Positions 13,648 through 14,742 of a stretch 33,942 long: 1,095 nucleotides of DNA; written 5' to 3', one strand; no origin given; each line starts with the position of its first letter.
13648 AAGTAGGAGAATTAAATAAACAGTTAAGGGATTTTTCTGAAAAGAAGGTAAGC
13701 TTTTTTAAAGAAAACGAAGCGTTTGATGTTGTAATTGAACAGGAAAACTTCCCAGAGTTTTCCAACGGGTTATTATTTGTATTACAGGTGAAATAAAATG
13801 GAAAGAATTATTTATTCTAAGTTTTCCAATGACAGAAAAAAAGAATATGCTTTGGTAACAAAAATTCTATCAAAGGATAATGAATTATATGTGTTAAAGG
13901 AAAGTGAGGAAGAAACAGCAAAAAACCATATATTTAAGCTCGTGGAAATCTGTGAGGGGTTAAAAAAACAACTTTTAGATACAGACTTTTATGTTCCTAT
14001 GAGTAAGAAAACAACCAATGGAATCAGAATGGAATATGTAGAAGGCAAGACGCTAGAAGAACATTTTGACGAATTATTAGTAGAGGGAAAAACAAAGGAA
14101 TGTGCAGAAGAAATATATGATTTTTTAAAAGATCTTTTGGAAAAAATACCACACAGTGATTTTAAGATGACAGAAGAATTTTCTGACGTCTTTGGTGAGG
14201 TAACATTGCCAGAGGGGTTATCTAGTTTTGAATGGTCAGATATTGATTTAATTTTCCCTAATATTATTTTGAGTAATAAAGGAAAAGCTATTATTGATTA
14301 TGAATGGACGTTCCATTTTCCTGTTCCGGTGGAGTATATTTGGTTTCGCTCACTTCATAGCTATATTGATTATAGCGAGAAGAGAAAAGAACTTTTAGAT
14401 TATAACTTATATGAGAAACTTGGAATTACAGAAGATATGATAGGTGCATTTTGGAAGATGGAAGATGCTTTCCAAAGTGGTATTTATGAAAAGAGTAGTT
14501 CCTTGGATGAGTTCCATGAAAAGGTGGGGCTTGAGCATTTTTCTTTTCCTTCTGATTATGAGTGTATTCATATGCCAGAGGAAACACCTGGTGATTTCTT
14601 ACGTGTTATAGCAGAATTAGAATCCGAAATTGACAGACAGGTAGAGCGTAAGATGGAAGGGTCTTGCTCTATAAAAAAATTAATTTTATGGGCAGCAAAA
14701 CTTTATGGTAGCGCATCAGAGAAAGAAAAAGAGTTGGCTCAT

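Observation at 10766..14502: Cap-dependent ABC export logic: Wzm, Wzt with extra C-terminal domain, then methyltransferase-like and kinase-like modules in WbdD domain order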

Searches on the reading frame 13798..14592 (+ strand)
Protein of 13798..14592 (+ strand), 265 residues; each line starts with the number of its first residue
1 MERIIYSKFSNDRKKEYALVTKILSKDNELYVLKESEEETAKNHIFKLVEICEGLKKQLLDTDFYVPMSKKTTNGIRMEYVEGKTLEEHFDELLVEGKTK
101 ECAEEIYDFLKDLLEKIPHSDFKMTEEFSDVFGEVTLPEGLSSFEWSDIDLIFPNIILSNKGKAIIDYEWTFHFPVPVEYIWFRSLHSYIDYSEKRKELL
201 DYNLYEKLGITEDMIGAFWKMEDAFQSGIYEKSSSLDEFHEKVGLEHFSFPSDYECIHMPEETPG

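Call 15: search_solved_structures(query=A1, max_evalue=1, show_alignments=3)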
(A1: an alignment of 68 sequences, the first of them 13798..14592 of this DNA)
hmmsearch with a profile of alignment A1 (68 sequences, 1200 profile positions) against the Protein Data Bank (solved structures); distinct sequences matched with E-value up to 1: 51.
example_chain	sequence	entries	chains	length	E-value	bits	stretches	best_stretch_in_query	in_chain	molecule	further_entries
2z87_A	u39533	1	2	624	1.3e-29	105.9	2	650-865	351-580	Chondroitin synthase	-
2z86_A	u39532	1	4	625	1.3e-29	105.9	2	650-865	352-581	Chondroitin synthase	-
5hea_A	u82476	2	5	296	2.3e-13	52.1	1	675-854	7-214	Putative glycosyltransferase (GalT1)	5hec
3bcv_A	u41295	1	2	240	1.3e-11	46.3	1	673-864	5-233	Putative glycosyltransferase protein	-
8bz4_A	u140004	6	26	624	2.2e-09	38.9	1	659-774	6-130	Glycosyltransferase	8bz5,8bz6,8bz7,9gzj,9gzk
8bz8_A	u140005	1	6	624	2.6e-09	38.6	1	659-774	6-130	Glycosyltransferase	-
8viw_A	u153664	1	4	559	5e-07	31.1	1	662-862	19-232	Heparosan synthase B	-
8vh7_A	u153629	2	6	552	5e-07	31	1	662-862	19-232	Heparosan synthase B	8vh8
1h7l_A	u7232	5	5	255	3e-06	28.5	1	674-782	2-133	SPORE COAT POLYSACCHARIDE BIOSYNTHESIS PROTEIN SPSA | PROTEIN (SPORE COAT POLYSACCHARIDE BIOSYNTHESIS PROTEIN SPSA)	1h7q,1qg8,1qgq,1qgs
6p61_A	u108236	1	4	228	3.5e-06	28.3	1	670-865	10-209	Glycosyltransferase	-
9jma_A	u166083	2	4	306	0.00033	21.7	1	675-777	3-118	GalNAc(5)-diNAcBac-PP-undecaprenol beta-1,3-glucosyltransferase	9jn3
5mlz_A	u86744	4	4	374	0.00036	21.6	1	910-999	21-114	Dolichol monophosphate mannose synthase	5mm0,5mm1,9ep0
1yub_A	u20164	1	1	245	0.00092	20.2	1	23-76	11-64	RRNA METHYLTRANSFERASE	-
3ofj_A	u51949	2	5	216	0.0011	19.9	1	46-126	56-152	Nodulation protein S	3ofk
2rdp_A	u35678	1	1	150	0.0025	18.8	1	852-935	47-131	putative transcriptional regulator MarR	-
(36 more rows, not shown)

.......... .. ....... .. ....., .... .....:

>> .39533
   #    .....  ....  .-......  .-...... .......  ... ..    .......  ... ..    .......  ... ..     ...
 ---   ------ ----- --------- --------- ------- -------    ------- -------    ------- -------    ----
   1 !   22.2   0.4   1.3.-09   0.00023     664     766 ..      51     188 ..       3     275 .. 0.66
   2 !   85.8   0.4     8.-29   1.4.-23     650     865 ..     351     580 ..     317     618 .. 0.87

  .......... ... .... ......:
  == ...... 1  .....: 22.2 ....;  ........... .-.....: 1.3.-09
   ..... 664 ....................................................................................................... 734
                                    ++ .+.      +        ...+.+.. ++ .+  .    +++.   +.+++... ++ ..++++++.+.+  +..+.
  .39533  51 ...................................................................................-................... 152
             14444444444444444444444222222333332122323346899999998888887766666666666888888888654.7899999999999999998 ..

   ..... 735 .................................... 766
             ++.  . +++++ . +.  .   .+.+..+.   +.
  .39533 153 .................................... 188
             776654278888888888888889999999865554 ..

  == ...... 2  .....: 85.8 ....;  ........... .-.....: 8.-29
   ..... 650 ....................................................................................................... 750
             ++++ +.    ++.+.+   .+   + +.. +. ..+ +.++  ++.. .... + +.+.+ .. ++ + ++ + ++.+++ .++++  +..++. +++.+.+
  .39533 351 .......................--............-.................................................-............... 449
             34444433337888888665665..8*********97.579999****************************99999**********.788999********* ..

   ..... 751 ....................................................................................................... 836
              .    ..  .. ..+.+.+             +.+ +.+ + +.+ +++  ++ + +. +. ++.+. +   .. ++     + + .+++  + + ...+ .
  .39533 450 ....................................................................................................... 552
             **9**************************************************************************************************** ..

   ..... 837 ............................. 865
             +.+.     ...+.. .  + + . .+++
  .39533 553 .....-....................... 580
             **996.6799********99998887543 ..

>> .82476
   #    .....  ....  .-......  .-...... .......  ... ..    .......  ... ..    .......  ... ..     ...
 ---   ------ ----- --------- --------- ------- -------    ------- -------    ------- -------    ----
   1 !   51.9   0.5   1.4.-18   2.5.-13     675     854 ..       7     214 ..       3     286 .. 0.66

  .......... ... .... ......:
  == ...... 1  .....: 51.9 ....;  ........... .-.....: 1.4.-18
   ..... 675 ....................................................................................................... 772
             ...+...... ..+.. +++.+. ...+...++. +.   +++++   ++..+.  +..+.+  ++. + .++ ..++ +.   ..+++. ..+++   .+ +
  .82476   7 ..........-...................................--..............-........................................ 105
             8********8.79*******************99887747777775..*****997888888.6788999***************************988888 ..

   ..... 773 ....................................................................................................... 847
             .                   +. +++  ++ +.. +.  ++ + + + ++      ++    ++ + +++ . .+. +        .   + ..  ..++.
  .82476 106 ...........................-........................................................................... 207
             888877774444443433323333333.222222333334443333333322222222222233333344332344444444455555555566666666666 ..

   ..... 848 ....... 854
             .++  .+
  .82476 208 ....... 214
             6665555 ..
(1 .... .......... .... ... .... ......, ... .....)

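Call 20: search_solved_structures(query=A2, max_evalue=10, show_alignments=4)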
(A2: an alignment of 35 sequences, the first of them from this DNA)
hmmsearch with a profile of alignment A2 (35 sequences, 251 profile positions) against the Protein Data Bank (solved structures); distinct sequences matched with E-value up to 10: 16.
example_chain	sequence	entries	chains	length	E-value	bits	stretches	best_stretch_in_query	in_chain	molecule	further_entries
6c7y_A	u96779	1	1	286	0.065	15.7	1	26-117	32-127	Tyrosine-protein kinase JAK1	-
3eyg_A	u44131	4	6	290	0.066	15.7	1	26-117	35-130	Tyrosine-protein kinase | Tyrosine-protein kinase JAK1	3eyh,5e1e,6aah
6tpe_A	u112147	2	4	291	0.067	15.7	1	26-117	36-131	Tyrosine-protein kinase JAK1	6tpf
6ggh_A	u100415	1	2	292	0.067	15.7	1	26-117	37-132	Tyrosine-protein kinase JAK1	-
10pi_A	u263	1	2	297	0.068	15.7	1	26-117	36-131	Tyrosine-protein kinase JAK1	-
6elr_A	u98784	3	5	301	0.072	15.6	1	26-117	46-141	Tyrosine-Protein Kinase JAK1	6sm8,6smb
4e4l_A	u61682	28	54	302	0.072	15.6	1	26-117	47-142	Tyrosine-protein kinase JAK1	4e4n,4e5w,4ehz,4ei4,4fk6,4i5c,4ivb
6n7a_A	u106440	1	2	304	0.073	15.6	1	26-116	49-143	Tyrosine-protein kinase JAK1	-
5khw_A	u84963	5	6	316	0.077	15.5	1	26-117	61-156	Tyrosine-protein kinase JAK1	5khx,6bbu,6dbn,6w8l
8big_A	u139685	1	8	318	0.5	12.8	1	46-116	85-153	methyltransferase Plu4895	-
9x4g_B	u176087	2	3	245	0.51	12.8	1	111-169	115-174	non-specific serine/threonine protein kinase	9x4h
8bir_A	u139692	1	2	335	0.57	12.6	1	46-116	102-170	methyltransferase Plu4895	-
8bii_A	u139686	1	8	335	0.57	12.6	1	46-116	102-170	methyltransferase Plu4895 H229N mutant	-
3if8_A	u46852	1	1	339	0.62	12.5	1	22-59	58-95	Protein zwilch homolog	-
9dwa_A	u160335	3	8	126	0.74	12.3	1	74-118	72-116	De novo designed FABLE protein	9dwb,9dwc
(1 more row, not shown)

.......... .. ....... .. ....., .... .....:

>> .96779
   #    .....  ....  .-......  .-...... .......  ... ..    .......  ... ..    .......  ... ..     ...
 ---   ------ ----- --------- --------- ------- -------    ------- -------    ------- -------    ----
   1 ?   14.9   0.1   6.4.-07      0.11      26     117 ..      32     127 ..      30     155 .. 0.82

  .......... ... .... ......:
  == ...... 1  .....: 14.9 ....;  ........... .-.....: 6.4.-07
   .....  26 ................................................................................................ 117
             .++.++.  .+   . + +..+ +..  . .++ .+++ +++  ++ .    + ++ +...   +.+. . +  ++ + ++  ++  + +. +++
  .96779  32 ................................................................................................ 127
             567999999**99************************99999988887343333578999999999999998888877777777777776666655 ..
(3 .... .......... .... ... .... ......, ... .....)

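Call 28: predict_structure(alignment_id=A2)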
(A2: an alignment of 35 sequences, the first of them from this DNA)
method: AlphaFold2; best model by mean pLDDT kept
length: 250 residues; sequences in the alignment: 35
mean_pLDDT: 93.7   pTM: 0.87
mean pLDDT of the five models: 93.7, 93.3, 92.8, 92.6, 92.2
residues with pLDDT >= 90: 216; 70-90: 23; 50-70: 11; < 50: 0
segments of 3 or more residues with pLDDT < 50: none
pLDDT, mean of each block of 10 residues (from residue 1): 94 91 97 94 92 96 94 95 98 98 98 93 98 97 97 98 96 98 98 95 98 98 94 68 69
secondary structure, 60 per line:
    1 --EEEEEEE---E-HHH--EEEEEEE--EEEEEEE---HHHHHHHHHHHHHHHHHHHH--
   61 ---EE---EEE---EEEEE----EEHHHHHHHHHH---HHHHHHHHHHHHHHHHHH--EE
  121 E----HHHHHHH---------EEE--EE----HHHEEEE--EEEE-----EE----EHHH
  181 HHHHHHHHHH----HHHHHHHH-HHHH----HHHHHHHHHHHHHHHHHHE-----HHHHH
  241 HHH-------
elements in order: E3-9 E20-26 E29-35 H39-58 E69-71 E75-79 H86-95 H99-116 E119-121 H126-132 E142-144 E156-159 E162-165 H178-190 H195-202 H204-207 H212-229 H236-243

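Call 31: fold_search(model_id=the predicted structure, library=pdb)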
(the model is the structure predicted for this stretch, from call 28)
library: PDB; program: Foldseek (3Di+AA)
matches with E <= 10: 1789; with E <= 0.001: 65
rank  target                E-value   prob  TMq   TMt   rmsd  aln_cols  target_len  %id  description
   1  4gki_L                8.4e-06  1.00  0.53  0.50   7.7       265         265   14  Crystal structure of the aminoglycoside phosphotransferase APH(3')-Ia, with substrate kanamycin and small molecule inh (released 2012-09-05)
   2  4few_A                1.3e-05  1.00  0.50  0.48   9.7       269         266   12  Crystal structure of the aminoglycoside phosphotransferase APH(3')-Ia, with substrate kanamycin and small molecule inh (released 2012-06-20)
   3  4fex_C                1.5e-05  1.00  0.55  0.53   6.3       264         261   14  Crystal structure of the aminoglycoside phosphotransferase APH(3')-Ia, with substrate kanamycin and small molecule inh (released 2012-06-20)
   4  4gkh_G                1.6e-05  1.00  0.51  0.48   9.3       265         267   15  Crystal structure of the aminoglycoside phosphotransferase APH(3')-Ia, with substrate kanamycin and small molecule inh (released 2012-09-05)
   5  4fev_C                1.7e-05  1.00  0.53  0.52   7.6       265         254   15  Crystal structure of the aminoglycoside phosphotransferase APH(3')-Ia, with substrate kanamycin and small molecule inh (released 2012-06-20)
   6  4feu_E                1.7e-05  1.00  0.46  0.44  11.6       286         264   12  Crystal structure of the aminoglycoside phosphotransferase APH(3')-Ia, with substrate kanamycin and small molecule inh (released 2012-06-20)
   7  4fex_B                2.5e-05  1.00  0.48  0.46   7.6       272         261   15  Crystal structure of the aminoglycoside phosphotransferase APH(3')-Ia, with substrate kanamycin and small molecule inh (released 2012-06-20)
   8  4gkh_K                3.3e-05  1.00  0.48  0.45  10.2       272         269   15  Crystal structure of the aminoglycoside phosphotransferase APH(3')-Ia, with substrate kanamycin and small molecule inh (released 2012-09-05)
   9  4gkh_H                3.5e-05  1.00  0.49  0.49   9.7       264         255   14  Crystal structure of the aminoglycoside phosphotransferase APH(3')-Ia, with substrate kanamycin and small molecule inh (released 2012-09-05)
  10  5uxa                  3.5e-05  1.00  0.32  0.28  14.0       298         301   11  Crystal structure of macrolide 2'-phosphotransferase MphB from Escherichia coli (released 2017-06-28)
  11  4few_F                4.4e-05  1.00  0.51  0.49   9.3       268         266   14  Crystal structure of the aminoglycoside phosphotransferase APH(3')-Ia, with substrate kanamycin and small molecule inh (released 2012-06-20)
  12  8agy_A                5.3e-05  0.99  0.29  0.23  17.5       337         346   13  The Corramycin phosphotransferase in complex with Corramycin (released 2023-08-16)
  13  3lm0                  5.9e-05  1.00  0.38  0.34  11.0       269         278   13  Crystal Structure of human Serine/Threonine Kinase 17B (STK17B) (released 2010-03-16)
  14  7q7c                  6.6e-05  1.00  0.40  0.38   9.6       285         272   12  Room temperature structure of the human Serine/Threonine Kinase 17B (STK17B/DRAK2) in complex with ADP at atmospheric pr (released 2022-11-16)
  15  4feu_B                7.0e-05  1.00  0.48  0.46   9.6       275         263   14  Crystal structure of the aminoglycoside phosphotransferase APH(3')-Ia, with substrate kanamycin and small molecule inh (released 2012-06-20)
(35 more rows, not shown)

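Call 50: search_protein_representatives(alignment_id=A2)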
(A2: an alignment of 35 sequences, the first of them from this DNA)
Query: 35 sequences, 251 profile positions. Proteins with E-value up to 0.001 (for the whole library): 3372; up to 1e-10: 2715; up to 1e-30: 1733. The best 150 are listed.
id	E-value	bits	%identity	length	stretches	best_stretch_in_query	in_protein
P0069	1.9e-86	305.8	-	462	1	1-250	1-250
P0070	2.6e-85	302.1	-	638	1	2-250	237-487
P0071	1.5e-84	299.6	-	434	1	1-247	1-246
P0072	3.2e-84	298.5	-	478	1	1-240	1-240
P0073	4.5e-84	298.0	-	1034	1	1-250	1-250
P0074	2.0e-83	295.9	-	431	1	1-247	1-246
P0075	2.0e-83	295.9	-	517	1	1-250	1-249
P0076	7.4e-83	294.0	-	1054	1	1-248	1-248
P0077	8.5e-83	293.9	-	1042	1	1-250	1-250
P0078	9.7e-83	293.7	-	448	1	2-248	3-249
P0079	2.1e-82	292.6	-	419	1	1-250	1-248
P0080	2.7e-82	292.2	-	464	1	1-250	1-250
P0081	6.2e-82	291.0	-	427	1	1-246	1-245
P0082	7.3e-82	290.8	-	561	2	1-249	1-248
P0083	8.8e-82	290.5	-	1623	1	1-249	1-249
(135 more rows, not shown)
